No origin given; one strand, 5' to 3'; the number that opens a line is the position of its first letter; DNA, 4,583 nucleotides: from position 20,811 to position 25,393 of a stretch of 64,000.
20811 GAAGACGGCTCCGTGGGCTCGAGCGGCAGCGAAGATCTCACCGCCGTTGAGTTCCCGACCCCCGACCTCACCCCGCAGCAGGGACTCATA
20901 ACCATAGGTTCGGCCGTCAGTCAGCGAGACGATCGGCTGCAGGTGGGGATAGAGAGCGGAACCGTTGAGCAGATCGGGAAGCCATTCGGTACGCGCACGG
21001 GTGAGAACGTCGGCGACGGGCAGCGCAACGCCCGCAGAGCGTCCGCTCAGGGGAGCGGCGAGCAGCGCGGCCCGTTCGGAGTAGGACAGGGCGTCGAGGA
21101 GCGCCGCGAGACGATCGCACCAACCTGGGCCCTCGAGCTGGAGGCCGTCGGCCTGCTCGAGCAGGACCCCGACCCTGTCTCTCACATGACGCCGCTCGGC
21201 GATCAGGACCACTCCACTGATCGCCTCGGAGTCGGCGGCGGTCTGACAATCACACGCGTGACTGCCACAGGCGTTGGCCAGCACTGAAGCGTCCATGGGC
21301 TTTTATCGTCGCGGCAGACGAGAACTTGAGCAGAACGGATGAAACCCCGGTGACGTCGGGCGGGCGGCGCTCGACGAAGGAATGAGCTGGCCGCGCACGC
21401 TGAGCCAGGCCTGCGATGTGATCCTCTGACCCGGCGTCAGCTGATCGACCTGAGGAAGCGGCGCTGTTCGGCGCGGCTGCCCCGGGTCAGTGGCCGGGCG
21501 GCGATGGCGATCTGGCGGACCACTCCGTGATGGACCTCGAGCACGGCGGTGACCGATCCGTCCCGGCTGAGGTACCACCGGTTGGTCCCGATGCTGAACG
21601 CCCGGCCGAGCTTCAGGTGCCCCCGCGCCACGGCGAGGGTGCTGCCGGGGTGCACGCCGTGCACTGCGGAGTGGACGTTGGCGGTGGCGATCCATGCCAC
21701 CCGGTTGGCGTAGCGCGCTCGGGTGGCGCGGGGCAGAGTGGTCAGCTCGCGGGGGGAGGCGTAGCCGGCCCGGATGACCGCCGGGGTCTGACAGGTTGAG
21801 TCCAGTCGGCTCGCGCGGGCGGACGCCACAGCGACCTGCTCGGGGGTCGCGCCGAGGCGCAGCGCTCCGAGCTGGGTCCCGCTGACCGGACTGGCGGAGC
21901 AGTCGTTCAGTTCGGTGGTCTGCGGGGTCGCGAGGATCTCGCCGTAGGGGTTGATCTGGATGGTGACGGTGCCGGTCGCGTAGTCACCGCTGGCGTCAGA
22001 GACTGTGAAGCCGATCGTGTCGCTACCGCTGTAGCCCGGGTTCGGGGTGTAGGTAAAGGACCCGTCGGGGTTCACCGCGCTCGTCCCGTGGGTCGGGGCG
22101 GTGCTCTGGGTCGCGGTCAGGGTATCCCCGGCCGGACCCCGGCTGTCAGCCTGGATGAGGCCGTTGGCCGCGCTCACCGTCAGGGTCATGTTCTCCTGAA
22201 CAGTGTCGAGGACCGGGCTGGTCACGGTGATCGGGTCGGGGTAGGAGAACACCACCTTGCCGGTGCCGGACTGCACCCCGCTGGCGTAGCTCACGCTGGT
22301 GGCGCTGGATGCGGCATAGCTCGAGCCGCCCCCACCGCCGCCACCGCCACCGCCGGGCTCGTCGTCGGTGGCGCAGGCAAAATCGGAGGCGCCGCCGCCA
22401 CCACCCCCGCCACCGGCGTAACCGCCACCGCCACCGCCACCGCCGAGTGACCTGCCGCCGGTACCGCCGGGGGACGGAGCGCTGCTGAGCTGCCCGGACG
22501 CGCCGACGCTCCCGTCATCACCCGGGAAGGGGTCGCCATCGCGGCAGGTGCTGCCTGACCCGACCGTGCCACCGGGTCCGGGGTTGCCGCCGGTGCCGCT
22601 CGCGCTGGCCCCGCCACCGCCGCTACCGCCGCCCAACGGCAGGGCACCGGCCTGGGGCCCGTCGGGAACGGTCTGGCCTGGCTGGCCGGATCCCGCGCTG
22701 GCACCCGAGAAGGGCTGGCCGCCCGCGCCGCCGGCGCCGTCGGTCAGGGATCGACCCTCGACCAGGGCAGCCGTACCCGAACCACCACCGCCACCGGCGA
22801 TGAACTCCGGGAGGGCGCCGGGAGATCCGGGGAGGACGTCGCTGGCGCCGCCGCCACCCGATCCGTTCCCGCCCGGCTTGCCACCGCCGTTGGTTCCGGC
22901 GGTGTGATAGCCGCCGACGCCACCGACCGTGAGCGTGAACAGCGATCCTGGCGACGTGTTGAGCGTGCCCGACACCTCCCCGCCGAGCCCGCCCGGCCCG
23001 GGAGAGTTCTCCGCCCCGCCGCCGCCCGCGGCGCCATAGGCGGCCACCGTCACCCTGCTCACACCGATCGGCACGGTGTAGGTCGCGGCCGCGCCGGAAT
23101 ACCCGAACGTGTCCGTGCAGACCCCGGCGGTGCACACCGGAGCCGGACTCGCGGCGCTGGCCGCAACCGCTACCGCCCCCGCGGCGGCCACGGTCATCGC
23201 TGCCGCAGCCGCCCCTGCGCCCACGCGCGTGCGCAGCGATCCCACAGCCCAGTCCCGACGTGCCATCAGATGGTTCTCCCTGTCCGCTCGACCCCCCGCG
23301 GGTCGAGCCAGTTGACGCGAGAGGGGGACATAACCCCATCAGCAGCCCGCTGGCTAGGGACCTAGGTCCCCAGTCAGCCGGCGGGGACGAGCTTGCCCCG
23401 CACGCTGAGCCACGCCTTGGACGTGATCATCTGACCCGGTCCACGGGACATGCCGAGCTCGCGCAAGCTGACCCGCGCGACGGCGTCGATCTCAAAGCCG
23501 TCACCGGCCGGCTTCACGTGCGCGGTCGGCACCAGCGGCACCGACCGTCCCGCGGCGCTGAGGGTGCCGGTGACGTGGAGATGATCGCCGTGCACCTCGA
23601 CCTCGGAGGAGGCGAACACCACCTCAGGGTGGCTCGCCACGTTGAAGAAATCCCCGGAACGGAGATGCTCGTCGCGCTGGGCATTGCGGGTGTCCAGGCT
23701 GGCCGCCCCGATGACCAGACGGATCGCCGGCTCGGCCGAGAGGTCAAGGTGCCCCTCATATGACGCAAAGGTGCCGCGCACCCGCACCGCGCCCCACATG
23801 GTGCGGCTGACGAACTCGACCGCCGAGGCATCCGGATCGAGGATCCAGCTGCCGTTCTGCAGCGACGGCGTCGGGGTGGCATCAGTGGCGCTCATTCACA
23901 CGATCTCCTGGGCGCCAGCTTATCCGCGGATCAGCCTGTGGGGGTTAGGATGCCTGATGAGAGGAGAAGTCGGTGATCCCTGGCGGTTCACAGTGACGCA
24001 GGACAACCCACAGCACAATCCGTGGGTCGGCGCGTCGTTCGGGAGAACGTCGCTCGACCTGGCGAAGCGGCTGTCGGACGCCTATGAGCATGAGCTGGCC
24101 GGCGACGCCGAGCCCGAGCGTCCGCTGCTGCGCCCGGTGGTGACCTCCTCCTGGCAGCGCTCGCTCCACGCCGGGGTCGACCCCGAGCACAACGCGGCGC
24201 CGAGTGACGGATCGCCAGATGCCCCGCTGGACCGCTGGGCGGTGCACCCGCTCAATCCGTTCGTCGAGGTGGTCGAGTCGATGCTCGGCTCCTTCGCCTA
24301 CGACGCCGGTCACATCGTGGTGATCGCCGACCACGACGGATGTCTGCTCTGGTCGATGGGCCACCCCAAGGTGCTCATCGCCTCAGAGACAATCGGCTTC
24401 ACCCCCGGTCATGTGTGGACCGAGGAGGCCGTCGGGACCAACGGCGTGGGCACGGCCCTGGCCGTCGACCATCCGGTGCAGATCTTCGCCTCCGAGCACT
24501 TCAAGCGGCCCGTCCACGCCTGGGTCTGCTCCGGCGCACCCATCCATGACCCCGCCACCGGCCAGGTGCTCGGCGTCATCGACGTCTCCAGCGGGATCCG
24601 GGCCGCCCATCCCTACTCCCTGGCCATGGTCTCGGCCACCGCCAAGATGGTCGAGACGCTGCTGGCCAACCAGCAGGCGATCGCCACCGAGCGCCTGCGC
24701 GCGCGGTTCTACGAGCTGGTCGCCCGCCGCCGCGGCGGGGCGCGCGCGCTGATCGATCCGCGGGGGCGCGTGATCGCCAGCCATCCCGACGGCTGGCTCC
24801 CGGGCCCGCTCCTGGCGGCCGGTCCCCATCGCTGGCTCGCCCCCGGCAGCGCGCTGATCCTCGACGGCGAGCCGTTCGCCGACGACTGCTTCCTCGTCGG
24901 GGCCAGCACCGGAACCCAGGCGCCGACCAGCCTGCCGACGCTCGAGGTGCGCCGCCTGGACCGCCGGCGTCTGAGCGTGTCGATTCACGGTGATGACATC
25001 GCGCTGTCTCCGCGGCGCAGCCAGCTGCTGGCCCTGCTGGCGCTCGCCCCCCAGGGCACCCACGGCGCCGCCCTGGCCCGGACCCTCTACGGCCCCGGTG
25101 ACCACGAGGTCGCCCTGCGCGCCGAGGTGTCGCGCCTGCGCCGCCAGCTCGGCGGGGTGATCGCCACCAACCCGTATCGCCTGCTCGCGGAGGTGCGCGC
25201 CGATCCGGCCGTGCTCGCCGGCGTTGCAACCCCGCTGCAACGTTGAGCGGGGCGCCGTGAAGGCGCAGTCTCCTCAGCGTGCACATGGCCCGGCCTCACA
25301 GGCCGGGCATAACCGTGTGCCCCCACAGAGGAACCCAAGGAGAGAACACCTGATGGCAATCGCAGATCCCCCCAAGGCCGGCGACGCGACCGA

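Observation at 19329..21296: Reverse-order EAL-LOV-GGDEF protein: candidate blue-light c-di-GMP switch with a variant LOV motif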

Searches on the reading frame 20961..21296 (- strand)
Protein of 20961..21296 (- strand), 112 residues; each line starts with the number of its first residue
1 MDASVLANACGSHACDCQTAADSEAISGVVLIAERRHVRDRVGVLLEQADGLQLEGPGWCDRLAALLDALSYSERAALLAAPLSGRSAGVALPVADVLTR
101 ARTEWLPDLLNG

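Call 45: predict_structure(alignment_id=A2)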
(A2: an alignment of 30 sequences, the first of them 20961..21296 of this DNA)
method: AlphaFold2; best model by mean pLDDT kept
length: 112 residues; sequences in the alignment: 30
mean_pLDDT: 82.2   pTM: 0.70
mean pLDDT of the five models: 82.2, 81.8, 81.8, 81.8, 81.1
residues with pLDDT >= 90: 60; 70-90: 19; 50-70: 30; < 50: 3
segments of 3 or more residues with pLDDT < 50: 1-3
pLDDT, mean of each block of 10 residues (from residue 1): 52 60 80 96 88 92 97 97 79 94 75 59
secondary structure, 60 per line:
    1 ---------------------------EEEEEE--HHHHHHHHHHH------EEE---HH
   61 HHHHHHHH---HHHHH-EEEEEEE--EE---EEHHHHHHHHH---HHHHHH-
elements in order: E28-33 H36-46 E53-55 H59-68 H72-76 E78-84 H94-102 H106-111

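Call 47: search_protein_families(library=pfam, alignment_id=A2, max_evalue=1)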
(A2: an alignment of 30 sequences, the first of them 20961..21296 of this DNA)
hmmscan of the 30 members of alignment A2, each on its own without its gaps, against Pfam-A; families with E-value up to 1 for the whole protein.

A. member 1, window:20961-21296:- (112 aa): 0 families

B. families by the number of members that match (of 30 scanned): 9 families
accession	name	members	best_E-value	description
PF06012.17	DUF908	1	0.0044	Domain of Unknown Function (DUF908)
PF13871.12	Helicase_C_4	1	0.017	C-terminal domain on Strawberry notch homologue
PF02823.21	ATP-synt_DE_N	1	0.02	ATP synthase, Delta/Epsilon chain, beta-sandwich domain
PF04954.18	SIP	1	0.023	Siderophore-interacting protein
PF22816.2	CatAgl_D2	1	0.034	Alpha-1,3-glucanase catalytic domain D2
PF10079.15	Rossmann-like_BshC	1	0.04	Bacillithiol biosynthesis BshC, N-terminal Rossmann-like domain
PF00437.27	T2SSE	1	0.04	Type II/IV secretion system protein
PF18563.6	TubC_N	1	0.13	TubC N-terminal docking domain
PF00158.32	Sigma54_activat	1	0.18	Sigma-54 interaction domain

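Call 49: fold_search(model_id=the predicted structure, library=pdb)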
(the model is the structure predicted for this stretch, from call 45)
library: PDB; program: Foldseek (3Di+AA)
matches with E <= 10: 54; with E <= 0.001: 0
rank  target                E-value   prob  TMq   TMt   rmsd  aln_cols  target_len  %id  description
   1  8k25_A                1.4e+00  0.28  0.37  0.46   4.3        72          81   10  Structure of Cas1-Cas2-dsDNA complex (released 2024-07-17)
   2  9p1d_B                1.6e+00  0.18  0.34  0.37   4.4        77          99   14  Cas1-Cas2/3 integrase bound to foreign dsDNA fragment (released 2025-10-22)
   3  2ivy                  2.3e+00  0.13  0.32  0.38   5.2        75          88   17  Crystal structure of hypothetical protein sso1404 from Sulfolobus solfataricus P2 (released 2006-06-28)
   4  4ney_A                2.3e+00  0.10  0.30  0.22   7.0        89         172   13  Crystal Structure of an engineered protein with ferredoxin fold, Northeast Structural Genomics Consortium (NESG) Targe (released 2014-01-15)
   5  1zpw                  2.7e+00  0.07  0.28  0.33   7.7        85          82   16  Crystal structure of a hypothetical protein TT1823 from Thermus thermophilus (released 2005-11-18)
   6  8hlg_B                3.9e+00  0.04  0.23  0.20  10.1       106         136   10  Crystal structure of MoaE (released 2023-10-18)
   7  6n0i_A                4.7e+00  0.08  0.32  0.07   7.1        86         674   12  2.60 Angstrom Resolution Crystal Structure of Elongation Factor G 2 from Pseudomonas putida. (released 2018-11-14)
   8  5lf0_Q                4.7e+00  0.04  0.25  0.14  11.1        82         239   15  Human 20S proteasome complex with Epoxomicin at 2.4 Angstrom (released 2016-08-17)
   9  4yb7_I                5.0e+00  0.06  0.28  0.14   4.9        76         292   16  Adenosine triphosphate phosphoribosyltransferase from Campylobacter jejuni in complex with ATP (released 2016-03-09)
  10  2lp4_MODEL_1_A        5.0e+00  0.05  0.25  0.14  14.7        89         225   18  Solution structure of P1-CheY/P2 complex in bacterial chemotaxis (released 2012-10-24)
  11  8hlg_A                5.4e+00  0.06  0.28  0.24   9.2        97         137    8  Crystal structure of MoaE (released 2023-10-18)
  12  9rtu_x                5.4e+00  0.03  0.26  0.06  11.9        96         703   17  Structure of the 70S-EF-G(P610L)-GDP-Pi ribosome complex with tRNAs in hybrid state 1 (H1-EF-G(P610L)-GDP-Pi) (released 2025-10-01)
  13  5dlj_E                5.7e+00  0.06  0.28  0.36   5.3        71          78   14  Crystal Structure of Cas-DNA-N1 complex (released 2015-11-11)
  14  5ds4_E                5.7e+00  0.06  0.27  0.31   5.7        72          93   14  Crystal structure the Escherichia coli Cas1-Cas2 complex bound to protospacer DNA (released 2015-10-28)
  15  2rdo_7                5.7e+00  0.06  0.30  0.06   9.8        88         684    9  50S subunit with EF-G(GDPNP) and RRF bound (released 2008-03-04)
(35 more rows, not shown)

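Call 59: search_protein_representatives(alignment_id=A2)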
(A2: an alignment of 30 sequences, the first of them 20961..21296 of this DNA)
Query: 30 sequences, 119 profile positions. Proteins with E-value up to 0.001 (for the whole library): 382; up to 1e-10: 112; up to 1e-30: 0. The best 150 are listed.
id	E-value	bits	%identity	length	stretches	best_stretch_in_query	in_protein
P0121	2.3e-27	111.6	-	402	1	2-119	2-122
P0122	3.1e-27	111.2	-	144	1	3-119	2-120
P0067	3.3e-25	104.6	-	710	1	3-119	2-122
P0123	1.8e-24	102.3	-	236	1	2-119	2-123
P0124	1.1e-23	99.7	-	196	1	2-119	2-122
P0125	1.2e-22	96.4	-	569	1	2-119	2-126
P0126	1.6e-22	95.9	-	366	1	4-119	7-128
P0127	3.3e-22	94.9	-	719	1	2-118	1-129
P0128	8.1e-22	93.7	-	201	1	3-118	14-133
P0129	1.1e-20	90.0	-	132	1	3-116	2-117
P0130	3.2e-20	88.5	-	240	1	5-119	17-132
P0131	4.3e-20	88.1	-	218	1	2-119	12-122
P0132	5.3e-20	87.8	-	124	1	3-103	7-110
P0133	6.2e-20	87.6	-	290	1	4-119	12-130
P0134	1.4e-19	86.4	-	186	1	2-118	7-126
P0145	9.0e-17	77.4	-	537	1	4-118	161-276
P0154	4.8e-15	71.8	-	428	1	4-118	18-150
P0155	6.0e-15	71.5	-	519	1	3-119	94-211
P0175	1.6e-13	66.9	-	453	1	5-119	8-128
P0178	2.8e-13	66.1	-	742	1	6-118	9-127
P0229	9.2e-11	58.0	-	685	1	3-119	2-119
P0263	3.3e-09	53.0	-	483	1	11-119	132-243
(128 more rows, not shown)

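Call 60: search_protein_families(library=pfam, proteins=[P0125, P0145, P0155, P0263, P0175, P0154, P0121, P0127, P0178, P0229], max_evalue=0.00001)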
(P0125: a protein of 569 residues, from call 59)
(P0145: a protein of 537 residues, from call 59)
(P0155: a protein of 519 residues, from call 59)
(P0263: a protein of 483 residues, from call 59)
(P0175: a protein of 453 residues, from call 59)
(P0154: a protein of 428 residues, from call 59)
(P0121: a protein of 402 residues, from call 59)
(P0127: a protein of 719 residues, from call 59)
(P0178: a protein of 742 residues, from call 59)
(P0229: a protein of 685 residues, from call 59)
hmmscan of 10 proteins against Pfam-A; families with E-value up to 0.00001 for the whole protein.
P0125 (569 aa): 2 families
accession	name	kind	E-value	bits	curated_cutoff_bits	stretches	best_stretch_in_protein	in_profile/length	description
PF00563.25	EAL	-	3.1e-51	174.5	31.3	1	127-351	9-236/236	EAL domain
PF00990.26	GGDEF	-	1.9e-26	93.2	23.8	1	399-555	2-159/161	Diguanylate cyclase, GGDEF domain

P0145 (537 aa): 1 family
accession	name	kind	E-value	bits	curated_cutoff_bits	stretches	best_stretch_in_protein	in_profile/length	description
PF00563.25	EAL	-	8.2e-42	143.6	31.3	1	271-514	4-236/236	EAL domain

P0155 (519 aa): 1 family
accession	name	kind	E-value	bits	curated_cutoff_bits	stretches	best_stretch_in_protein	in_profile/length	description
PF00563.25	EAL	-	4e-19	69.4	31.3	1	204-348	3-147/236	EAL domain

P0263 (483 aa): 2 families
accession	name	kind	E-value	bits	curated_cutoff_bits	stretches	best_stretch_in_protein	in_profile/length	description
PF00563.25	EAL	-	1.7e-51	175.3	31.3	1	237-468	4-236/236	EAL domain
PF07238.19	PilZ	-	8.5e-13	49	22.5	1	2-92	7-101/102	PilZ domain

P0175 (453 aa): 4 families
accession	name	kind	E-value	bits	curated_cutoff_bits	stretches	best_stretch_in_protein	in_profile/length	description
PF01590.32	GAF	-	8.3e-25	88.3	22.4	1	284-425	1-133/133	GAF domain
PF00563.25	EAL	-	2.3e-16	60.3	31.3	1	122-237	4-120/236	EAL domain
PF13185.12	GAF_2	-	1.1e-11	45.5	28.6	1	283-426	2-136/136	GAF domain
PF13492.12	GAF_3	-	6.2e-10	40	27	1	284-426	1-128/129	GAF domain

P0154 (428 aa): 1 family
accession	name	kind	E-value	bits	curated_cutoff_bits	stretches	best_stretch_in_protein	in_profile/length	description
PF00563.25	EAL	-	5.2e-49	167.2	31.3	1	153-377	10-236/236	EAL domain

P0121 (402 aa): 0 families

P0127 (719 aa): 6 families
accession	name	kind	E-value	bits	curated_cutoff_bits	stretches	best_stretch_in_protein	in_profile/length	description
PF00563.25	EAL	-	4.1e-57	193.7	31.3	1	131-354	9-236/236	EAL domain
PF00990.26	GGDEF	-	1e-45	155.9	23.8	1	554-712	1-159/161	Diguanylate cyclase, GGDEF domain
PF13426.13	PAS_9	-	3.4e-18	66.3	27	1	446-542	8-103/103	PAS domain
PF00989.32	PAS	-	8.6e-12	45.5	22.6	1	451-540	23-113/113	PAS fold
PF08447.18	PAS_3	-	1.3e-10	41.8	25.6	1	452-536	2-88/89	PAS fold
PF08448.16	PAS_4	-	1.2e-09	38.8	23.1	1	448-544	14-109/110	PAS fold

P0178 (742 aa): 5 families
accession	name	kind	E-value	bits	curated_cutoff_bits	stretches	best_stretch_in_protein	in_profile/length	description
PF00563.25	EAL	-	3.4e-54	184.1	31.3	1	121-353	3-236/236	EAL domain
PF00990.26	GGDEF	-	9.2e-51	172.2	23.8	1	567-726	2-160/161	Diguanylate cyclase, GGDEF domain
PF01590.32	GAF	-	1.7e-24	87.3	22.4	1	405-546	1-133/133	GAF domain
PF13492.12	GAF_3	-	7.3e-10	39.8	27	1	405-548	1-129/129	GAF domain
PF13185.12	GAF_2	-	1.8e-08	35.1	28.6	1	404-547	2-136/136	GAF domain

P0229 (685 aa): 3 families
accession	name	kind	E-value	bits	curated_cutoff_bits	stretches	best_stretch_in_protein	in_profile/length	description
PF00563.25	EAL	-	3.6e-58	197.2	31.3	1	113-344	4-236/236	EAL domain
PF00990.26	GGDEF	-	7.9e-44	149.7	23.8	1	515-670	1-160/161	Diguanylate cyclase, GGDEF domain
PF08448.16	PAS_4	-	4.4e-06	27.3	23.1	0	389-505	1-109/110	PAS fold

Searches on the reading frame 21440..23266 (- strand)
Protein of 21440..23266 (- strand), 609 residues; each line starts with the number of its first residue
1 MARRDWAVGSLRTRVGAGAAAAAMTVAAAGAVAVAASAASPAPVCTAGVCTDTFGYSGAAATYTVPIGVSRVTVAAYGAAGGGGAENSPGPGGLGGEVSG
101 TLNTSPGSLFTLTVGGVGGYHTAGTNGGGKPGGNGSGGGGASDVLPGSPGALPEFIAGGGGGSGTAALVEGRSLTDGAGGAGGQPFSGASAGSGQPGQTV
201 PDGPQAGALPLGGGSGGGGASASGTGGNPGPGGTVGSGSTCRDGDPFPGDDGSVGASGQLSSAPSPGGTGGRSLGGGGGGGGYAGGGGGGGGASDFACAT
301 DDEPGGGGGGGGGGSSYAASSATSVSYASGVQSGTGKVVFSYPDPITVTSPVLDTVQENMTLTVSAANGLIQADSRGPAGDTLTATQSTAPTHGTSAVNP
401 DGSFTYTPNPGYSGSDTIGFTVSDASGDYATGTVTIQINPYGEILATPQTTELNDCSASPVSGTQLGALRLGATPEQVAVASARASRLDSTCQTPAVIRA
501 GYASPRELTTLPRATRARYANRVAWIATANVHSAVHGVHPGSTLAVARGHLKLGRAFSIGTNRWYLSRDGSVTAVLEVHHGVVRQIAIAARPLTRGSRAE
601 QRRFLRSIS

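Call 32: search_protein_families(library=pfam, proteins=[window:21440-23266:-], max_evalue=0.001)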
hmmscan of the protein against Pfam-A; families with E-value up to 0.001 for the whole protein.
window:21440-23266:- (609 aa): 3 families
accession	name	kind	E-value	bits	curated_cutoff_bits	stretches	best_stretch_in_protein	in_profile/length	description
PF17963.7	Big_9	-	1e-16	62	23.6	1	345-436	4-88/89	Bacterial Ig domain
PF17892.7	Cadherin_5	-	6.4e-14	52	26.5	1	345-439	5-98/98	Cadherin-like domain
PF17803.7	Cadherin_4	-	2.8e-07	31.4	25.1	1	354-406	21-71/71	Bacterial cadherin-like domain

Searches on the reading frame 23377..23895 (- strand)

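Call 32: search_protein_families(library=pfam, proteins=[window:23377-23895:-], max_evalue=0.001)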
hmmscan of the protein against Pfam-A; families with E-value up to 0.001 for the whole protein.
window:23377-23895:- (173 aa): 1 family
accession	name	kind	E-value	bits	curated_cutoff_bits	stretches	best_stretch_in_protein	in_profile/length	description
PF04264.18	YceI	-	4.8e-26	92.4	23.7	1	17-160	1-141/150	YceI-like domain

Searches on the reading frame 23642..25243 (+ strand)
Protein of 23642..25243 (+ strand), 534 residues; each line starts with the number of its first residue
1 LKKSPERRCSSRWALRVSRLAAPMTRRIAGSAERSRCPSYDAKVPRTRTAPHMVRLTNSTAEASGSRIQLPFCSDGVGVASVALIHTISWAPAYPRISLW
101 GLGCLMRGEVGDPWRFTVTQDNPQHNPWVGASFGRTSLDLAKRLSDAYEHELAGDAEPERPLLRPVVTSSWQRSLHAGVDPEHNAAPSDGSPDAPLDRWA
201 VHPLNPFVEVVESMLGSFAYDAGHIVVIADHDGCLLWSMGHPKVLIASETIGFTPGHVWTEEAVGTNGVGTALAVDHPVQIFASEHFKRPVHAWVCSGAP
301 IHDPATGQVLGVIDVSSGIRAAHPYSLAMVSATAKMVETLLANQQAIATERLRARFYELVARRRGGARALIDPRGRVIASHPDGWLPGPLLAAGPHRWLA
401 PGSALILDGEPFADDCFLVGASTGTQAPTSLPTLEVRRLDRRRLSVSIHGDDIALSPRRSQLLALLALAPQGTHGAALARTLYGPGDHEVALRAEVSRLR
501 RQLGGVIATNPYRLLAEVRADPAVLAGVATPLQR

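Call 32: search_protein_families(library=pfam, proteins=[window:23642-25243:+], max_evalue=0.001)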
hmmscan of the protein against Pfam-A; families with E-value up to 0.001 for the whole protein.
window:23642-25243:+ (534 aa): 1 family
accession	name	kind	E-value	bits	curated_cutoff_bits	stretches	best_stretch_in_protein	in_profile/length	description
PF01590.32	GAF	-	3.6e-09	37.7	22.4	1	229-339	27-131/133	GAF domain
